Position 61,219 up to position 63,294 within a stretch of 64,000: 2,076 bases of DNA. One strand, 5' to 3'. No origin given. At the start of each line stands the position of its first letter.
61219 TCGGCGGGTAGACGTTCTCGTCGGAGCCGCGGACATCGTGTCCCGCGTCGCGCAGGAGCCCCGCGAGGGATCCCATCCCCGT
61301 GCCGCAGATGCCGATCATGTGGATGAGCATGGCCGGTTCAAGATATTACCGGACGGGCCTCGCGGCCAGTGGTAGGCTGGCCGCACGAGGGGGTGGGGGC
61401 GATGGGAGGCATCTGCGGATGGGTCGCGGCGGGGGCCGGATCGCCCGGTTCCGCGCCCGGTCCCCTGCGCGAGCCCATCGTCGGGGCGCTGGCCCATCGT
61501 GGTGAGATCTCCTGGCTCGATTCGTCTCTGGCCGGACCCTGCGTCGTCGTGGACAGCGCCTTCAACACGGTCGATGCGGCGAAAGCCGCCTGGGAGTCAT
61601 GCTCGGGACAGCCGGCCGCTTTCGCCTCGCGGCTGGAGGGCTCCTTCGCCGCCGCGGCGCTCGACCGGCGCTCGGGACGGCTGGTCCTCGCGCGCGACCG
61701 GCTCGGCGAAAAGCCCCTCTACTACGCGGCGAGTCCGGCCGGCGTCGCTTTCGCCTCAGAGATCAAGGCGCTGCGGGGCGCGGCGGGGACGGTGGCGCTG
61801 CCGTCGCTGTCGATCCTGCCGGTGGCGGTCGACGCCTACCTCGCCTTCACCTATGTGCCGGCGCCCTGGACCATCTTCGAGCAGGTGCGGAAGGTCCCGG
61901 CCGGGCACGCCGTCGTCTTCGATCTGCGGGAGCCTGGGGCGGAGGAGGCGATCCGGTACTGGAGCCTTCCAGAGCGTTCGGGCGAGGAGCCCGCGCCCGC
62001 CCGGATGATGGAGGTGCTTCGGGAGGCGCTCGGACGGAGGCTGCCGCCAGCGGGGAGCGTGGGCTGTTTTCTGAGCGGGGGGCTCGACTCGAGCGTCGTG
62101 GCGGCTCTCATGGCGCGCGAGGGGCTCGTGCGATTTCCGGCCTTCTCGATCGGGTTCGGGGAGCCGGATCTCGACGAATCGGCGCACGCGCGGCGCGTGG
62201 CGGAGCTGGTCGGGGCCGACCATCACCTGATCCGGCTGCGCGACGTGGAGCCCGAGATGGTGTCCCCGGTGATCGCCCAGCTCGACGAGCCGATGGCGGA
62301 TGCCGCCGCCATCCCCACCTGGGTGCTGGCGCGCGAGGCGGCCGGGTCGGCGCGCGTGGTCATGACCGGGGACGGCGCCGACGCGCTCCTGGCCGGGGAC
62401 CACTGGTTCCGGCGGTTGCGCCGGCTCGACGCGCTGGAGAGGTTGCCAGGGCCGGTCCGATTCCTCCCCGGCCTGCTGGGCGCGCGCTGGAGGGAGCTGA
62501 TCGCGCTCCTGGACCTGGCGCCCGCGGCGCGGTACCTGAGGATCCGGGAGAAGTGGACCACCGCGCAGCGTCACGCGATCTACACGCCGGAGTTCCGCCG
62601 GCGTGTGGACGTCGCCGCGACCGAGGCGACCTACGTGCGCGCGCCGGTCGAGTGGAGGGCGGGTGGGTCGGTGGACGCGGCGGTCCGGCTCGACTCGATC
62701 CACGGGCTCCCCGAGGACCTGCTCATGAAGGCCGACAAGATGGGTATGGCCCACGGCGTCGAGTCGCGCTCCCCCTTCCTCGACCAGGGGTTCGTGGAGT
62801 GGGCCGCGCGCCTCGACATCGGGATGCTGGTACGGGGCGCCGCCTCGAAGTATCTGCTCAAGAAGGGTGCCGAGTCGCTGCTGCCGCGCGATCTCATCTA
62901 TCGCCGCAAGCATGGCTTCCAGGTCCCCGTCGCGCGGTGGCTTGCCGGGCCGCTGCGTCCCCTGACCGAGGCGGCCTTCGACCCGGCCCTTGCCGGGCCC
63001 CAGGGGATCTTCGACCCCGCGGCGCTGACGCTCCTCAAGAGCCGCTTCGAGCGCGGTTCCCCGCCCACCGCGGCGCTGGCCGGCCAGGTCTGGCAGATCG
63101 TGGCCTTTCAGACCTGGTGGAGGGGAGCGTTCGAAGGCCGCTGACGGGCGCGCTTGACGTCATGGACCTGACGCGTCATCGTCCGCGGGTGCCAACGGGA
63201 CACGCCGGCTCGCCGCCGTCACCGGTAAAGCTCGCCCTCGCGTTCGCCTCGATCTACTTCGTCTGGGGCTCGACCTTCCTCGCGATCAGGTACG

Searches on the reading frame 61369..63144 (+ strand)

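Call 11: search_protein_families(library=pfam, proteins=[window:61369-63144:+], max_evalue=0.001)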
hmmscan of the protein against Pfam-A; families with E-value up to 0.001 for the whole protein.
window:61369-63144:+ (591 aa): 3 families
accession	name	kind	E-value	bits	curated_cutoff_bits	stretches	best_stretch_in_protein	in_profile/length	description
PF00733.27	Asn_synthase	-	1.2e-74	252.6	21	1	215-584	4-353/354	Asparagine synthase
PF13537.11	GATase_7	-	1.5e-15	57.7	25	1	83-136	68-122/123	Glutamine amidotransferase domain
PF13522.11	GATase_6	-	6e-10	39.7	27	1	80-131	81-130/130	Glutamine amidotransferase domain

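Call 73: search_protein_families(library=ncbifam, proteins=[window:61369-63144:+], max_evalue=0.00001)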
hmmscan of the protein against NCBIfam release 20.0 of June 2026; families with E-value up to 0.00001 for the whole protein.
window:61369-63144:+ (591 aa): 6 families
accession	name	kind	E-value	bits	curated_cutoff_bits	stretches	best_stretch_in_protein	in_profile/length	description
TIGR03108.1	eps_aminotran_1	hypoth_equivalog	8.1e-88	295.7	816.9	1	84-582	114-623/628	XrtA/PEP-CTERM system amidotransferase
TIGR01536.1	asn_synth_AEB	equivalog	2.1e-76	258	267.1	1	83-517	114-517/517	asparagine synthase (glutamine-hydrolyzing)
TIGR03104.1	trio_amidotrans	equivalog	7.8e-72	242.3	570.1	2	85-350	115-386/589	N-acetylglutaminylglutamine amidotransferase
NF006949.0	PRK09431.1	equivalog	1.7e-42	145.7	499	3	206-353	205-367/554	asparagine synthase B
NF033535.1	lass_lactam_cya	exception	2.3e-34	119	525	1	87-351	117-387/668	lasso peptide isopeptide bond-forming cyclase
NF033561.1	macrolact_Ik_Al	subfamily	4.1e-25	88.4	300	1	77-516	68-491/561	albusnodin/ikarugamycin family macrolactam cyclase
